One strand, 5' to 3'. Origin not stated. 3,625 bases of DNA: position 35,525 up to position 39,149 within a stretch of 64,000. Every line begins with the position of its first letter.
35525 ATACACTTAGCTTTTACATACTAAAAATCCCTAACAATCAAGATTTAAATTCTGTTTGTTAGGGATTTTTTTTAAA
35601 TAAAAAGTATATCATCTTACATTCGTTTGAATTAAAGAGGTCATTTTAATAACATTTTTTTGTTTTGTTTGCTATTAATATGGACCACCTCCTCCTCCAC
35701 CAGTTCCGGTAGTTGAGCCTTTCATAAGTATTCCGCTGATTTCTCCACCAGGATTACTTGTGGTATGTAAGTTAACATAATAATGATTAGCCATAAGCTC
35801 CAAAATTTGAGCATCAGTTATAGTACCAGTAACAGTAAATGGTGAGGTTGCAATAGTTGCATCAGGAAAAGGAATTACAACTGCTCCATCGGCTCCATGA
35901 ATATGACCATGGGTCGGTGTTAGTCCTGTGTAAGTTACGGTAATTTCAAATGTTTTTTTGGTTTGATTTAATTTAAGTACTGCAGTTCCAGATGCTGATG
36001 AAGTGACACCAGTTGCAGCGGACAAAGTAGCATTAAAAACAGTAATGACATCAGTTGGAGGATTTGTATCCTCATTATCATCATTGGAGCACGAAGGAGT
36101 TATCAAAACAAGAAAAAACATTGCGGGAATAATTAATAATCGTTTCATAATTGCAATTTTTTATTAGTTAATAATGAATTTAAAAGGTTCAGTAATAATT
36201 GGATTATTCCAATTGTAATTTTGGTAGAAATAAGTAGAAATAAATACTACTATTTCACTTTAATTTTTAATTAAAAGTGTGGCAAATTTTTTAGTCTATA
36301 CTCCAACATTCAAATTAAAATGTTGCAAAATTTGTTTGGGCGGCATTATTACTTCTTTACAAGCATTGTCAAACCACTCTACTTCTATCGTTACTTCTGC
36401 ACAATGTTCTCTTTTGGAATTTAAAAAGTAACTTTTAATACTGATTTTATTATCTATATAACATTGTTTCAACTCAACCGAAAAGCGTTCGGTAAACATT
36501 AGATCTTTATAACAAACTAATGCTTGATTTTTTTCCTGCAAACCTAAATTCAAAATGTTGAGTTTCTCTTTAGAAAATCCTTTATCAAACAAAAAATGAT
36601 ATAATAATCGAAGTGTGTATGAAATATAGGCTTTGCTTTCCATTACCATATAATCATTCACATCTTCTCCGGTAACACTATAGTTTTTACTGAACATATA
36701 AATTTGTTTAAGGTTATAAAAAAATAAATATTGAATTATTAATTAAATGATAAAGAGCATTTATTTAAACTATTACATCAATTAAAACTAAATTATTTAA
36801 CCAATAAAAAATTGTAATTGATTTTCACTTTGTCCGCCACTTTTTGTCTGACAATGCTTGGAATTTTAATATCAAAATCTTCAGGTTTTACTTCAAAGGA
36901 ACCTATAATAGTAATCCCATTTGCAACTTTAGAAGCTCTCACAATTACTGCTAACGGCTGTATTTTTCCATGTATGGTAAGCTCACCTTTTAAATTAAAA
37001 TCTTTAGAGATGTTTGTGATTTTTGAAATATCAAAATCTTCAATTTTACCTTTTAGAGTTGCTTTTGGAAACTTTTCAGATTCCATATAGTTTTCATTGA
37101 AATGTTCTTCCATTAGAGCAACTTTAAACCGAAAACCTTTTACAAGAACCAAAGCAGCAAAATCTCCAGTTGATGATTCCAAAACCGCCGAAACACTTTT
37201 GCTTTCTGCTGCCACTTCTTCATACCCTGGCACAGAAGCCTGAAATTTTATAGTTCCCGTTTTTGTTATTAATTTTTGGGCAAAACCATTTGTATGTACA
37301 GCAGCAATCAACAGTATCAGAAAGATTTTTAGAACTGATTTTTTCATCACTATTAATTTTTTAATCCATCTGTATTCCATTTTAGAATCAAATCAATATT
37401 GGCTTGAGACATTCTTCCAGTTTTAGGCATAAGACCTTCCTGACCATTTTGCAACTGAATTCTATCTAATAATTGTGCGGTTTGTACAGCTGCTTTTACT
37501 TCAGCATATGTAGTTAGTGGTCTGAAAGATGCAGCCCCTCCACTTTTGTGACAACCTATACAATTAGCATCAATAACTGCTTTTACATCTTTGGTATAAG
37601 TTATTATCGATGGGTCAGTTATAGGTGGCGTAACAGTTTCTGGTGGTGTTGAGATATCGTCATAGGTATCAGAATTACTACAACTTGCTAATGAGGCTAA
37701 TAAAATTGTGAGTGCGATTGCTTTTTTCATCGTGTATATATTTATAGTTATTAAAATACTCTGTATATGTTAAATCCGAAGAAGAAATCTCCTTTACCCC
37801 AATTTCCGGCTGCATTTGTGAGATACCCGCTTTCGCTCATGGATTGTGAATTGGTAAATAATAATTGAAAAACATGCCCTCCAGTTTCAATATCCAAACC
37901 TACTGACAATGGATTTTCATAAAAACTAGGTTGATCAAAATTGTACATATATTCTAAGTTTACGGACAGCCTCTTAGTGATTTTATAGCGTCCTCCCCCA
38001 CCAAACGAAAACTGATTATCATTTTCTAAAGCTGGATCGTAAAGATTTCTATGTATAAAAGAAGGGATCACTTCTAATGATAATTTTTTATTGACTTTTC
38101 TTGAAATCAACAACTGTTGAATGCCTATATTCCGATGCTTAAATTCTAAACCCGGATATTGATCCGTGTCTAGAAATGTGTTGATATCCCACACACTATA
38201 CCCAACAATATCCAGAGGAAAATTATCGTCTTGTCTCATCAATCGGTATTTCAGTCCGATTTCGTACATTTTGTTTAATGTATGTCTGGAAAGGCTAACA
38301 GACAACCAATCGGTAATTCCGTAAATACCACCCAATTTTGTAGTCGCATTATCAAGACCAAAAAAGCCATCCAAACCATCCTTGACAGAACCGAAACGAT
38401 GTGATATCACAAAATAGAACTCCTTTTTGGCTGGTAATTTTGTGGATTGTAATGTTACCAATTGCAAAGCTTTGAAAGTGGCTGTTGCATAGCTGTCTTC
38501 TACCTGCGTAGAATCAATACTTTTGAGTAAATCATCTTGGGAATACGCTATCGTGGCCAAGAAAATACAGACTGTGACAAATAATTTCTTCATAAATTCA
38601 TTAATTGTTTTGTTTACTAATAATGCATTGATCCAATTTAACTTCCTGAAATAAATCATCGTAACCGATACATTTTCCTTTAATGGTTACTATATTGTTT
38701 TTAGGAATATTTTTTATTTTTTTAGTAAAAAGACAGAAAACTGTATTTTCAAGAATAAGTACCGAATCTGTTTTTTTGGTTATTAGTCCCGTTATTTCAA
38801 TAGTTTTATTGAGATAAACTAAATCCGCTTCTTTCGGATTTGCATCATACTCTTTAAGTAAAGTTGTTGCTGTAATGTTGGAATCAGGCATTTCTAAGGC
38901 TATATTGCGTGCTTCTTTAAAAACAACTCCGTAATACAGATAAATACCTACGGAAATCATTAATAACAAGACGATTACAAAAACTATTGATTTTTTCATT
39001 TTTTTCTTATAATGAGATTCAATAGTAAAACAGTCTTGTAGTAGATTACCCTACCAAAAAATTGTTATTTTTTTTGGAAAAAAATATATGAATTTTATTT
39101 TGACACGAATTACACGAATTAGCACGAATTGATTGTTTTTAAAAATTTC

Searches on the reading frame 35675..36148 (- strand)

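Call 8: search_protein_families(library=pfam, proteins=[window:35675-36148:-], max_evalue=0.01)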
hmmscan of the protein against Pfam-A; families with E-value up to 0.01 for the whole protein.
window:35675-36148:- (157 aa): 1 family
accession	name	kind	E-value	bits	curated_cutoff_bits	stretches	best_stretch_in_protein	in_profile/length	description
PF07452.17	CHRD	-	1.7e-21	77.7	24.1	1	38-140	1-116/117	CHRD domain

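Call 17: search_protein_families(library=ncbifam, proteins=[window:35675-36148:-], max_evalue=0.001)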
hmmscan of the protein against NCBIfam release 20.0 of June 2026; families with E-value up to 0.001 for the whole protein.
window:35675-36148:- (157 aa): 0 families

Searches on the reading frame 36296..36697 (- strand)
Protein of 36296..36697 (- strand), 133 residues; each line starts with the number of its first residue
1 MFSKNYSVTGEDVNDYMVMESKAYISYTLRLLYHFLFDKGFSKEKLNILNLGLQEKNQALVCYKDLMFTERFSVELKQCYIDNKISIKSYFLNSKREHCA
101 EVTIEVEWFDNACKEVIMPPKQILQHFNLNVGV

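Call 8: search_protein_families(library=pfam, proteins=[window:36296-36697:-], max_evalue=0.01)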
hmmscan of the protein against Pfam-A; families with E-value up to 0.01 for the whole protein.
window:36296-36697:- (133 aa): 1 family
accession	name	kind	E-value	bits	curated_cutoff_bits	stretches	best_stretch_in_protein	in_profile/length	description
PF13279.12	4HBT_2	-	0.0023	18.8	25.5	1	11-124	4-119/122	Thioesterase-like superfamily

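Call 17: search_protein_families(library=ncbifam, proteins=[window:36296-36697:-], max_evalue=0.001)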
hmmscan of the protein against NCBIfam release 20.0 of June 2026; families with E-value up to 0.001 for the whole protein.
window:36296-36697:- (133 aa): 0 families

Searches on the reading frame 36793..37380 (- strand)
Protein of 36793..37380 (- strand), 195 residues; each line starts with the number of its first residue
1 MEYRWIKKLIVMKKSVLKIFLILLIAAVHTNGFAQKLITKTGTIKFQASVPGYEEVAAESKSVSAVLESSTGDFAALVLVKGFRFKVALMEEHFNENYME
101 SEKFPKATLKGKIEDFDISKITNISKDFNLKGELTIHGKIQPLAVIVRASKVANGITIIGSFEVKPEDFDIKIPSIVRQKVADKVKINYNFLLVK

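Call 8: search_protein_families(library=pfam, proteins=[window:36793-37380:-], max_evalue=0.01)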
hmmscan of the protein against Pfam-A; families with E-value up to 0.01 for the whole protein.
window:36793-37380:- (195 aa): 1 family
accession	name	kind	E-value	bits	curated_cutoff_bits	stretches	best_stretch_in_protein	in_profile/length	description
PF04264.18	YceI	-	2.5e-14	54.3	23.7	1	40-190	6-147/150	YceI-like domain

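Call 17: search_protein_families(library=ncbifam, proteins=[window:36793-37380:-], max_evalue=0.001)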
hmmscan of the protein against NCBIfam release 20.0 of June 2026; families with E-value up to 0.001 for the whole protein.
window:36793-37380:- (195 aa): 0 families

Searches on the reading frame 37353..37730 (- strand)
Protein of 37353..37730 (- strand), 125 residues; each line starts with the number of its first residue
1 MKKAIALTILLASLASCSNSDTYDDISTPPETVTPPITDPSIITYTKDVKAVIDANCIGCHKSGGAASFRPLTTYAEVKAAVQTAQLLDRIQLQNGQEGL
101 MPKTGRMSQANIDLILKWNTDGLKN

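Call 8: search_protein_families(library=pfam, proteins=[window:37353-37730:-], max_evalue=0.01)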
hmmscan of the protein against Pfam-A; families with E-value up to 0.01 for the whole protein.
window:37353-37730:- (125 aa): 2 families
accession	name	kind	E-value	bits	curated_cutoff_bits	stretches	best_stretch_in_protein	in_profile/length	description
PF13442.11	Cytochrome_CBB3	-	7.9e-06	26.6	27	1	48-118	5-67/68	Cytochrome C oxidase, cbb3-type, subunit III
PF00034.26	Cytochrom_C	-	0.0076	18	21.3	0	49-92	4-50/90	Cytochrome c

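Call 17: search_protein_families(library=ncbifam, proteins=[window:37353-37730:-], max_evalue=0.001)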
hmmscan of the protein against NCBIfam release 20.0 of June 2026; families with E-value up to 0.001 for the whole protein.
window:37353-37730:- (125 aa): 1 family
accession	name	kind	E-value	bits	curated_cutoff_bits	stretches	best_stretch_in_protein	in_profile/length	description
NF045774.1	cytochro_C551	exception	9.9e-05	22.3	118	1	1-118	1-105/110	cytochrome c551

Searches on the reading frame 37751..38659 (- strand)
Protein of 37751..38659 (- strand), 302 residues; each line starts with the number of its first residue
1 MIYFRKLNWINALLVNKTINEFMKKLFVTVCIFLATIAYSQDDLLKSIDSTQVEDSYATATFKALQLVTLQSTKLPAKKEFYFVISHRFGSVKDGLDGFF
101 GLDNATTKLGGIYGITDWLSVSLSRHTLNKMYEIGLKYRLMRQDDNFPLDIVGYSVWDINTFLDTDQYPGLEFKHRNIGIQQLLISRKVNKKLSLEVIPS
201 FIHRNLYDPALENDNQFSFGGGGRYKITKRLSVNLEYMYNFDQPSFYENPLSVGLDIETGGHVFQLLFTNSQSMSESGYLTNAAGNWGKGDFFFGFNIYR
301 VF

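Call 8: search_protein_families(library=pfam, proteins=[window:37751-38659:-], max_evalue=0.01)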
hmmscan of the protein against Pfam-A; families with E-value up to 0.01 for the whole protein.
window:37751-38659:- (302 aa): 3 families
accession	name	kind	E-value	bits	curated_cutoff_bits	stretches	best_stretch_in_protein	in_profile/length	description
PF19089.6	DUF5777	-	9.5e-86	287.5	23.1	1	62-302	1-247/247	Membrane bound beta barrel domain (DUF5777)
PF13505.12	OMP_b-brl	-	0.0023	18.5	28.7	0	210-240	123-153/175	Outer membrane protein beta-barrel domain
PF10677.15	DUF2490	-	0.0026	17.9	29.8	0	185-242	9-60/186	Protein of unknown function (DUF2490)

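Call 17: search_protein_families(library=ncbifam, proteins=[window:37751-38659:-], max_evalue=0.001)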
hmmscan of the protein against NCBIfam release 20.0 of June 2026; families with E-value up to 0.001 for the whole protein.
window:37751-38659:- (302 aa): 0 families

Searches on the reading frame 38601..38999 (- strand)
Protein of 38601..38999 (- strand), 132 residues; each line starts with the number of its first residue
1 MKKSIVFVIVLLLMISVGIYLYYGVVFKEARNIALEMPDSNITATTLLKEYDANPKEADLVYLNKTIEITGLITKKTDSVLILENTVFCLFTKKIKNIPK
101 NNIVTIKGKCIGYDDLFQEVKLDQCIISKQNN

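Call 8: search_protein_families(library=pfam, proteins=[window:38601-38999:-], max_evalue=0.01)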
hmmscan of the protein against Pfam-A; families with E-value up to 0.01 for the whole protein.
window:38601-38999:- (132 aa): 1 family
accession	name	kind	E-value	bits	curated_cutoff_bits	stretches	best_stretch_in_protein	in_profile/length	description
PF12869.13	tRNA_anti-like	-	1.8e-14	54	23.5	1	1-114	1-136/146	tRNA_anti-like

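Call 17: search_protein_families(library=ncbifam, proteins=[window:38601-38999:-], max_evalue=0.001)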
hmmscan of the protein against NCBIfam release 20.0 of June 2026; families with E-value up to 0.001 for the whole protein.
window:38601-38999:- (132 aa): 0 families

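Call 54: search_protein_families(library=pfam, proteins=[window:38601-38999:-], max_evalue=10)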
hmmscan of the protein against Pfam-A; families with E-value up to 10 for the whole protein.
window:38601-38999:- (132 aa): 3 families
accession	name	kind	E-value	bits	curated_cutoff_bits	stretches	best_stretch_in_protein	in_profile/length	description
PF12869.13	tRNA_anti-like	-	1.8e-14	54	23.5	1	1-114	1-136/146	tRNA_anti-like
PF15330.11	SIT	-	0.072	14.1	27.6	1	6-71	4-64/114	SHP2-interacting transmembrane adaptor protein, SIT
PF23032.1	GBD_ELAPOR1-like_3rd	-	0.13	12.7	27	1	21-104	57-145/150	ELAPOR1-like, galactose-binding domain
